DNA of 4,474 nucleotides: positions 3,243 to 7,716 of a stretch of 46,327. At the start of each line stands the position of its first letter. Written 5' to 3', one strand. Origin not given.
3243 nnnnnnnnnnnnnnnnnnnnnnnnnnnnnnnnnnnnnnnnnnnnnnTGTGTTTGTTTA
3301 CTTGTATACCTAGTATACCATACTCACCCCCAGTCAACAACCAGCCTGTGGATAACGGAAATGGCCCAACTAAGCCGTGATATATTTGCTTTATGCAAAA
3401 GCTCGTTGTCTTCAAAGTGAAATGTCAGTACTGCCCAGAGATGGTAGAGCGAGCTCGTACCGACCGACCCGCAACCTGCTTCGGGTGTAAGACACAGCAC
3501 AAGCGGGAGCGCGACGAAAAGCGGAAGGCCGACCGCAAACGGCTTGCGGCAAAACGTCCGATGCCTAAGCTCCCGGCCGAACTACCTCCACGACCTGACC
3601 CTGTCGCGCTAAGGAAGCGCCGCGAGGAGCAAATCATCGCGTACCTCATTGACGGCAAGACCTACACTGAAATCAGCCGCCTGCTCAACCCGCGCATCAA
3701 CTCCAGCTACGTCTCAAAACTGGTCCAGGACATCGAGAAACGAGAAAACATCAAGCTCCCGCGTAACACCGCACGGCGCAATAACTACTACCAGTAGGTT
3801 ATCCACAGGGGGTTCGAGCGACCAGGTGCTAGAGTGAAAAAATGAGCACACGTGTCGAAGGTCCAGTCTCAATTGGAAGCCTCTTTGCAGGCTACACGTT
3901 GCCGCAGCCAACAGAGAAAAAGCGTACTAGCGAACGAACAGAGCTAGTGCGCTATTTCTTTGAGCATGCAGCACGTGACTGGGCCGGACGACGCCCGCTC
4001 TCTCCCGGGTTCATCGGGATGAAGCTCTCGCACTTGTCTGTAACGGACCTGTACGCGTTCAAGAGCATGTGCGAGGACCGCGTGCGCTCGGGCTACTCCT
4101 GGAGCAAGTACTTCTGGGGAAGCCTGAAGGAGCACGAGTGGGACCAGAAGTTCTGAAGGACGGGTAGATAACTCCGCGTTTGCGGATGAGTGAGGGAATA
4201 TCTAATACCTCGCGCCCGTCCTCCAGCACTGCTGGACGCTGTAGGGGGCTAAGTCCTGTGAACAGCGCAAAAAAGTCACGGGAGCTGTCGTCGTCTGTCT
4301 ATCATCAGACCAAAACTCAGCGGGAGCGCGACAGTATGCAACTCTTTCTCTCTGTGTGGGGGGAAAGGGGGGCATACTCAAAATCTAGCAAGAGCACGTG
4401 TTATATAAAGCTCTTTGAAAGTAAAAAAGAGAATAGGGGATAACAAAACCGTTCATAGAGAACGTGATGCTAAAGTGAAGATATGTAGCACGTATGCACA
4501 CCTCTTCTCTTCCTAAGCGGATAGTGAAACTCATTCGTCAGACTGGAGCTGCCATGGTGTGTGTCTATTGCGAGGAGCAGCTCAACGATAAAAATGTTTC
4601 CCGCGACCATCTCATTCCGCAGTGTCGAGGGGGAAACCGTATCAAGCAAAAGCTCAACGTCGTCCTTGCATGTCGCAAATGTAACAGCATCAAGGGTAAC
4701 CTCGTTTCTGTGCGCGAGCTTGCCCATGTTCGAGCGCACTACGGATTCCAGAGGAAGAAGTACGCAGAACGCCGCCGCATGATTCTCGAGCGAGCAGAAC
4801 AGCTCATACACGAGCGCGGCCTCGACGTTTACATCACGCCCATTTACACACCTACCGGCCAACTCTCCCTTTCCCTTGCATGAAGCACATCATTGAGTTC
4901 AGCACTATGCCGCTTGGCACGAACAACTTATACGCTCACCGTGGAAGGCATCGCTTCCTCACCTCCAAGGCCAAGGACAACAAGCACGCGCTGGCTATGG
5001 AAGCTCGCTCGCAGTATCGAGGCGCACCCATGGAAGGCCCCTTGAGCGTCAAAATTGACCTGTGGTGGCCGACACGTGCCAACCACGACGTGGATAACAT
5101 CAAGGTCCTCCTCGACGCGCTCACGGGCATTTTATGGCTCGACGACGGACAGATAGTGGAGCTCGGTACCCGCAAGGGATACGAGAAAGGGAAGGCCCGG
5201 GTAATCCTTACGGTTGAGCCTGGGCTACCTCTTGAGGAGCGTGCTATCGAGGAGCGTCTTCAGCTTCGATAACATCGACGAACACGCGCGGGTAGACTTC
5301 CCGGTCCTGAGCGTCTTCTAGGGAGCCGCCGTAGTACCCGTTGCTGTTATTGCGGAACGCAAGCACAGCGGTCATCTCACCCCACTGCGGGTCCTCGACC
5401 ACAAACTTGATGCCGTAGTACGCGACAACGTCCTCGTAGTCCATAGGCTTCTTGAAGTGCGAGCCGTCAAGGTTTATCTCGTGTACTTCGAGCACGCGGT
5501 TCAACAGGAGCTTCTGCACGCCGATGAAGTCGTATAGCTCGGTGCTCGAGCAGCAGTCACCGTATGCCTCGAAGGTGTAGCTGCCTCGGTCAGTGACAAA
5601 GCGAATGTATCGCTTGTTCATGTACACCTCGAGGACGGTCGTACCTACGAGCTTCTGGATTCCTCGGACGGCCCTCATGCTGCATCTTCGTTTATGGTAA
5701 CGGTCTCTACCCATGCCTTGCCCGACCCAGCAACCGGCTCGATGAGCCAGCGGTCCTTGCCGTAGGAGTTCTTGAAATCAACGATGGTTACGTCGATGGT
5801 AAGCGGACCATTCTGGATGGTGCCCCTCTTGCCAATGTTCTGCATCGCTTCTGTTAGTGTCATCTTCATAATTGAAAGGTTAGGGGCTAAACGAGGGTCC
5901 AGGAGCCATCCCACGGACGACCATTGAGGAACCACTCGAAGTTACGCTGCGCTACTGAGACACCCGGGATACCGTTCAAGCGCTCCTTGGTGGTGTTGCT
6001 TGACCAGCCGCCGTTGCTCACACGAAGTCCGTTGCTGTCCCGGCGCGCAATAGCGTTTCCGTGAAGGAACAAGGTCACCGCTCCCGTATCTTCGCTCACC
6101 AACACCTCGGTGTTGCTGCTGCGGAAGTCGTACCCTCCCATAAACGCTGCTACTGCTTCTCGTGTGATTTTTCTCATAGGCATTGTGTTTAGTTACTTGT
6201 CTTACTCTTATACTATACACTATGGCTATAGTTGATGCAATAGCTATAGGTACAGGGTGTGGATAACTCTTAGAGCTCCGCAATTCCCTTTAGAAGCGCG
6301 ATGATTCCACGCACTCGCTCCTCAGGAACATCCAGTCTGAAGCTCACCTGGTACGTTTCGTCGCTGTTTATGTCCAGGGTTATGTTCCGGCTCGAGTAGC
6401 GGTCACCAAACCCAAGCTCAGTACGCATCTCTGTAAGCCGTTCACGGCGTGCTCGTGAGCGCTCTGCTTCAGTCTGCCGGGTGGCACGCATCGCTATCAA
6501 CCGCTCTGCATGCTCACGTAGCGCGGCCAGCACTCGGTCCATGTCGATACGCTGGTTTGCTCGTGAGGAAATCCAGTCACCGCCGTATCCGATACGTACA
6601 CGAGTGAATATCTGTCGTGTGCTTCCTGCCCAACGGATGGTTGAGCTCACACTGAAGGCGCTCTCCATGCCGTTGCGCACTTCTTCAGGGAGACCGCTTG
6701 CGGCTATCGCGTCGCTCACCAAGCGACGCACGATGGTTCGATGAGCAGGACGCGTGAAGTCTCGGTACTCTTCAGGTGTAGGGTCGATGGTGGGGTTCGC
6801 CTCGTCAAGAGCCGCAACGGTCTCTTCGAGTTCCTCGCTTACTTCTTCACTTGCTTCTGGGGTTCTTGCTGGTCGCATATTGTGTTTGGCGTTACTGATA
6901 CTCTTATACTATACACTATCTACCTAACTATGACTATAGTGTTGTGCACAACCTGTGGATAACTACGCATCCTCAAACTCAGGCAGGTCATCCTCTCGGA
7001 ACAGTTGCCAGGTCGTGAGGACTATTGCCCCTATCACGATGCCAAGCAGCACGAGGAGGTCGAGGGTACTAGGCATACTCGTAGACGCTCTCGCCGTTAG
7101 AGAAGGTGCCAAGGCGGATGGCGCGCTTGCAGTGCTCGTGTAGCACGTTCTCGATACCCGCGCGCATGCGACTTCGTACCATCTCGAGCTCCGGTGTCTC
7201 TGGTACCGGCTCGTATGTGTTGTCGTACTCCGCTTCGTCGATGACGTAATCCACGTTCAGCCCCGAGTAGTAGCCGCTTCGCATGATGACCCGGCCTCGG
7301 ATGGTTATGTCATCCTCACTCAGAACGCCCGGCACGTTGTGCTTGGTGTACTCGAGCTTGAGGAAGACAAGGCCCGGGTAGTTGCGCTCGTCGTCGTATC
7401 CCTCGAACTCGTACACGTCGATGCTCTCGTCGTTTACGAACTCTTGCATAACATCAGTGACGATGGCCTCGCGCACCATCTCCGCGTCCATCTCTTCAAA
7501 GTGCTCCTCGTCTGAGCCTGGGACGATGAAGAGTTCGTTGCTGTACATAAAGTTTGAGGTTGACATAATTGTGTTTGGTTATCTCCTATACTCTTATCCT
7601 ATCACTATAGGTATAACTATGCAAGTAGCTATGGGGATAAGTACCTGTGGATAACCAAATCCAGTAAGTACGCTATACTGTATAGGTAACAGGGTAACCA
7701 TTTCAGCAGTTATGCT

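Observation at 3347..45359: The exact DnaA-box consensus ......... occurs 10 times, only in intergenic DNA, at a fixed position upstream of promoters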

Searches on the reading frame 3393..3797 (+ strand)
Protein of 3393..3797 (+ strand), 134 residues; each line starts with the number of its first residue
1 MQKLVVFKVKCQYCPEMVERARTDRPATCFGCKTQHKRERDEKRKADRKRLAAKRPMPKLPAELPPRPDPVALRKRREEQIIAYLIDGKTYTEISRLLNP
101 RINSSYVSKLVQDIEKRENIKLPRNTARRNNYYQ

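Call 8: search_protein_families(library=phrogs, proteins=[window:3393-3797:+], max_evalue=0.001)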
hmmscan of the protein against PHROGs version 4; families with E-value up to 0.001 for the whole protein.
window:3393-3797:+ (134 aa): 0 families

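Call 10: search_protein_families(library=pfam, proteins=[window:3393-3797:+], max_evalue=0.01)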
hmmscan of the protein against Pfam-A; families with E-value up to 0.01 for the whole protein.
window:3393-3797:+ (134 aa): 0 families

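Call 37: search_protein_families(library=pfam, alignment_id=A2, max_evalue=0.05)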
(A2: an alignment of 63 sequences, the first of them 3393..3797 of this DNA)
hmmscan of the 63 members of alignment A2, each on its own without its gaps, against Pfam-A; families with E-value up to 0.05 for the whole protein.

A. member 1, window:3393-3797:+ (134 aa): 0 families

B. families by the number of members that match (of 63 scanned): 54 families (the first 25 are shown)
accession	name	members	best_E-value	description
PF21722.4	Gly_rich_2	2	3.3e-08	Glycine-rich domain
PF20901.3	Sf6_terminase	1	4.5e-42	Bacteriophage Sf6, terminase small subunit-like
PF00899.27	ThiF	1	8.8e-25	ThiF family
PF23790.1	Kyano_Gp96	1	3e-21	Kyanoviridae Gp96 protein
PF05866.16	RusA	1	3.4e-15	Endodeoxyribonuclease RusA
PF11672.13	DUF3268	1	3.2e-14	zinc-finger-containing domain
PF24240.1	DUF7448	1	8.7e-13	Domain of unknown function (DUF7448)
PF14279.12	HNH_5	1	5.2e-12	HNH endonuclease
PF06414.18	Zeta_toxin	1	1.7e-10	Zeta toxin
PF02826.25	2-Hacid_dh_C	1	4.4e-06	D-isomer specific 2-hydroxyacid dehydrogenase, NAD binding domain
PF01844.29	HNH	1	6.5e-06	HNH endonuclease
PF07764.18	Omega_Repress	1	1.1e-05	Omega Transcriptional Repressor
PF05816.16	TelA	1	9.8e-05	Toxic anion resistance protein (TelA)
PF01464.25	SLT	1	9.8e-05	Transglycosylase SLT domain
PF22513.2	FitA-like_RHH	1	0.00012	Antitoxin FitA-like, ribbon-helix-helix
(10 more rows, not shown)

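Call 38: search_protein_families(library=phrogs, alignment_id=A2, max_evalue=0.001)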
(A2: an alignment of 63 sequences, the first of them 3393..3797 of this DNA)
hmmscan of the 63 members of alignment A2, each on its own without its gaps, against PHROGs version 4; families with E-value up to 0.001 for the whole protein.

A. member 1, window:3393-3797:+ (134 aa): 0 families

B. families by the number of members that match (of 63 scanned): 51 families (the first 25 are shown)
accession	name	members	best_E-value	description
phrog_863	-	2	1.4e-23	tail fiber assembly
phrog_21412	-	2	4e-06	tail fiber protein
phrog_1482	-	1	6.5e-45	terminase small subunit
phrog_1934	-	1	8.7e-28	-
phrog_554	-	1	4.1e-26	-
phrog_2650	-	1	6.9e-25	-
phrog_72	-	1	2.2e-20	NinB/ Orf homologous recombination mediator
phrog_24990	-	1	1.5e-17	-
phrog_34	-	1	5.2e-17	RusA-like Holliday junction resolvase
phrog_140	-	1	1.7e-14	RusA-like Holliday junction resolvase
phrog_8980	-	1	3.2e-14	-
phrog_15670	-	1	4.1e-13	-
phrog_5718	-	1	8.3e-12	HNH endonuclease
phrog_19840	-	1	2.5e-11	-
phrog_2118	-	1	2.8e-10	HNH endonuclease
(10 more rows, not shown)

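Call 71: search_solved_structures(query=window:3393-3797:+, max_evalue=10, show_alignments=3)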
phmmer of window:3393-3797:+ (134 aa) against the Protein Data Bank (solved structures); distinct sequences matched with E-value up to 10: 10.
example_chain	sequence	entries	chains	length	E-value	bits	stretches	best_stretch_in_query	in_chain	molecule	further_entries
7n85_A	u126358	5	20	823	0.0023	21.2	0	19-46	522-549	Nucleoporin NSP1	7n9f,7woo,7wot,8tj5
7r3g_B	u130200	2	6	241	0.0078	19.5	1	67-120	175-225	Regulatory protein RhlR | PROSS optimized variant of RhlR with 75 mutations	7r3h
1sb0_A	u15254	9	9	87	0.016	18.5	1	58-115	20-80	protein CBP | Crebbp protein | CREB-binding protein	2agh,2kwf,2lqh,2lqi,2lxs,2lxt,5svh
6dmx_D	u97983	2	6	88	0.017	18.4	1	58-115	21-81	CREB-binding protein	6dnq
9jej_A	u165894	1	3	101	0.026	17.8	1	58-95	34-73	Histone acetyltransferase p300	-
1kdx_A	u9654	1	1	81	0.032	17.5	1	58-92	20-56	CBP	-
1o6o_D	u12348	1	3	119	0.035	17.4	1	20-46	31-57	NUCLEOPORIN NSP1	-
4i9o_A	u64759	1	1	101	0.035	17.4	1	58-93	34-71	CREB-binding protein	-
7tb3_A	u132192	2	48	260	0.12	15.7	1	59-118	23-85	Isoform 2 of CREB-binding protein,Ferritin heavy chain, N-terminally processed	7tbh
4txa_A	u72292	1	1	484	9.5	9.5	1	8-59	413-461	Roquin-1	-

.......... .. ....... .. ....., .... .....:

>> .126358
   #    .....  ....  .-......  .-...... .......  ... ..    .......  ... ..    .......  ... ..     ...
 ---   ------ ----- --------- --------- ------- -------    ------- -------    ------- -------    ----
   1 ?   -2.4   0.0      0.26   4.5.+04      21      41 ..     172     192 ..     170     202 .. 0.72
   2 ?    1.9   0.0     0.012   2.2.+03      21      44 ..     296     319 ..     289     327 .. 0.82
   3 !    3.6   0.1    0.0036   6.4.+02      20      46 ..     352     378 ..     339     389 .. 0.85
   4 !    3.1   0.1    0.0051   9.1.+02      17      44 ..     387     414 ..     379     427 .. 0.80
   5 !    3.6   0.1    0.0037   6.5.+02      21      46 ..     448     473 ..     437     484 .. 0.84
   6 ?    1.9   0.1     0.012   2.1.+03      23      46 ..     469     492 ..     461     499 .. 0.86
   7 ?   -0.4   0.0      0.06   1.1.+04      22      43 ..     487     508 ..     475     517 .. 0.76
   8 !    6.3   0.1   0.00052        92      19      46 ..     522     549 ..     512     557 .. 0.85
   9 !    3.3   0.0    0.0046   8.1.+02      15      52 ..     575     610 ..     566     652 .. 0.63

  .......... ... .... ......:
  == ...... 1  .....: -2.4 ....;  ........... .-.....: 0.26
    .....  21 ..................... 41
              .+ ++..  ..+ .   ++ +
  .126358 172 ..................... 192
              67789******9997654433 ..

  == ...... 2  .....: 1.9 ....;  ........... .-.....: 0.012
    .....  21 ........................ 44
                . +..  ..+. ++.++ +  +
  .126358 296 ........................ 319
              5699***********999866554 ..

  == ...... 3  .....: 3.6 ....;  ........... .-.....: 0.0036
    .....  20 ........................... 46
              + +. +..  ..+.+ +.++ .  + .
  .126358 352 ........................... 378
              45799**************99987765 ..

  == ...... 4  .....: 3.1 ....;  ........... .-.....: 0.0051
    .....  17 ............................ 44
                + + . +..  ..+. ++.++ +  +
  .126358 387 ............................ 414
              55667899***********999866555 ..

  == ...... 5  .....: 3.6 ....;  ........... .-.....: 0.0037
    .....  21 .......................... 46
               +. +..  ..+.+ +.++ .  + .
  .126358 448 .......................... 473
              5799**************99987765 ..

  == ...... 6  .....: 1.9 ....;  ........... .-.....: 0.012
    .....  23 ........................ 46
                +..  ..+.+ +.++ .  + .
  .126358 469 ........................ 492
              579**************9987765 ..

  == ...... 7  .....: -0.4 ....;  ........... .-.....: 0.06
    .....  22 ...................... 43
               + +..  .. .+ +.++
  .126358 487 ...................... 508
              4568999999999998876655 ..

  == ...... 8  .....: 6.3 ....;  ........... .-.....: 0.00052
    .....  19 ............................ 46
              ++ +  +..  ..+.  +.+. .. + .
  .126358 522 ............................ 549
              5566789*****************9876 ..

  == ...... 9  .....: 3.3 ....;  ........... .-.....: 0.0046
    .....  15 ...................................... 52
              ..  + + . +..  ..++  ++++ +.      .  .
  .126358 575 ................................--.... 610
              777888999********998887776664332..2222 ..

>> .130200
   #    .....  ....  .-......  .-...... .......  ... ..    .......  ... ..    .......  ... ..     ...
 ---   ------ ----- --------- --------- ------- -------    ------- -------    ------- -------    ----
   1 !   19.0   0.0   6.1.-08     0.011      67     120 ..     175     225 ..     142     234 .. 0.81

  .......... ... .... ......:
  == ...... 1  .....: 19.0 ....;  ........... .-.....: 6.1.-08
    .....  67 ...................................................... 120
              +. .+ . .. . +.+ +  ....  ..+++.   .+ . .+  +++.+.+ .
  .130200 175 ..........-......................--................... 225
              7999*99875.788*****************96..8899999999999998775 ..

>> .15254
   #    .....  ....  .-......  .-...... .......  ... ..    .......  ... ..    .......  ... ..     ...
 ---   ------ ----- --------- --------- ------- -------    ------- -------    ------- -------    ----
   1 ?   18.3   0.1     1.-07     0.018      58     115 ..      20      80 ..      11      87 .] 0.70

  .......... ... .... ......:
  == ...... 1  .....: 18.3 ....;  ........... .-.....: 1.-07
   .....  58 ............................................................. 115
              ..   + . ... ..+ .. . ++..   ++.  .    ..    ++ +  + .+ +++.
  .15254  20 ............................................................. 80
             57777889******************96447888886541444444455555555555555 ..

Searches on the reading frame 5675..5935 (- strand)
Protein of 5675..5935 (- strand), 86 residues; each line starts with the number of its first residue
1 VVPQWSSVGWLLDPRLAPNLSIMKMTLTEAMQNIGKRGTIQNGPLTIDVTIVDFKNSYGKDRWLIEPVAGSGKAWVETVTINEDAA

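Call 40: search_protein_families(library=pfam, proteins=[window:5675-5935:-], max_evalue=0.05)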
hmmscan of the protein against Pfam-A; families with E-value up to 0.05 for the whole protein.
window:5675-5935:- (86 aa): 0 families

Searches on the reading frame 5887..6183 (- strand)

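Call 10: search_protein_families(library=pfam, proteins=[window:5887-6183:-], max_evalue=0.01)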
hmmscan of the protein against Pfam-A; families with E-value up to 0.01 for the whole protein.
window:5887-6183:- (98 aa): 1 family
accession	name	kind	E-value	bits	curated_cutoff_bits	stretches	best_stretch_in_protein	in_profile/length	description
PF23790.1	Kyano_Gp96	-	3e-21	76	27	1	3-87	1-91/110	Kyanoviridae Gp96 protein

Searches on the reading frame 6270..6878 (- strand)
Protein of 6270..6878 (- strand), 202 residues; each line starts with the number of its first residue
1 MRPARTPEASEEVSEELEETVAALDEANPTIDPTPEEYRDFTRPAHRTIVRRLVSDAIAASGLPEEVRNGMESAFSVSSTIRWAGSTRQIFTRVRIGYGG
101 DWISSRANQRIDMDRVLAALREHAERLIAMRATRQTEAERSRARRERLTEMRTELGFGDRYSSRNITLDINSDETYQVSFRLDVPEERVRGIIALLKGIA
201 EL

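Call 40: search_protein_families(library=pfam, proteins=[window:6270-6878:-], max_evalue=0.05)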
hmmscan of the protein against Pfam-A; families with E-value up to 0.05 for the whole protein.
window:6270-6878:- (202 aa): 0 families

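Call 93: search_solved_structures(query=window:6270-6878:-, max_evalue=1)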
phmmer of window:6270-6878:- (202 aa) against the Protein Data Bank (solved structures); distinct sequences matched with E-value up to 1: 1.
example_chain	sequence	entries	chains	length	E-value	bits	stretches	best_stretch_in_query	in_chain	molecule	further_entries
9qdp_A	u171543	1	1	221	0.15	15.3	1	8-61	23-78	De novo designed enzyme for Morita-Baylis-Hillman reaction MBH2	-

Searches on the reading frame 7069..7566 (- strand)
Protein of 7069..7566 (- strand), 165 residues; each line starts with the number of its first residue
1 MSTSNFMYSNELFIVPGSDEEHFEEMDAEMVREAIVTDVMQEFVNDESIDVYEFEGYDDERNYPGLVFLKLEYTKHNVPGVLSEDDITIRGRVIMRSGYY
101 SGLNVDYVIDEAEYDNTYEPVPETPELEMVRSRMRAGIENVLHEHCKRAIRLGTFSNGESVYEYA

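Call 40: search_protein_families(library=pfam, proteins=[window:7069-7566:-], max_evalue=0.05)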
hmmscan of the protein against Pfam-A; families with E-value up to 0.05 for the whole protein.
window:7069-7566:- (165 aa): 0 families

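Call 94: search_solved_structures(query=window:7069-7566:-, max_evalue=1)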
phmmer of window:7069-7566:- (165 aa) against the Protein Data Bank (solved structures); distinct sequences matched with E-value up to 1: 3.
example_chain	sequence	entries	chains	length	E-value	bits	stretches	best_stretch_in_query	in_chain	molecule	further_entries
1qxw_A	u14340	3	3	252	0.069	16.1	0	60-113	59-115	methionyl aminopeptidase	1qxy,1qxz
8bqd_x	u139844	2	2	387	0.073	16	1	27-112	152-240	Methionine aminopeptidase 1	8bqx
2c6x_A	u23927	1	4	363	0.49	13.3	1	90-151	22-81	CITRATE SYNTHASE 1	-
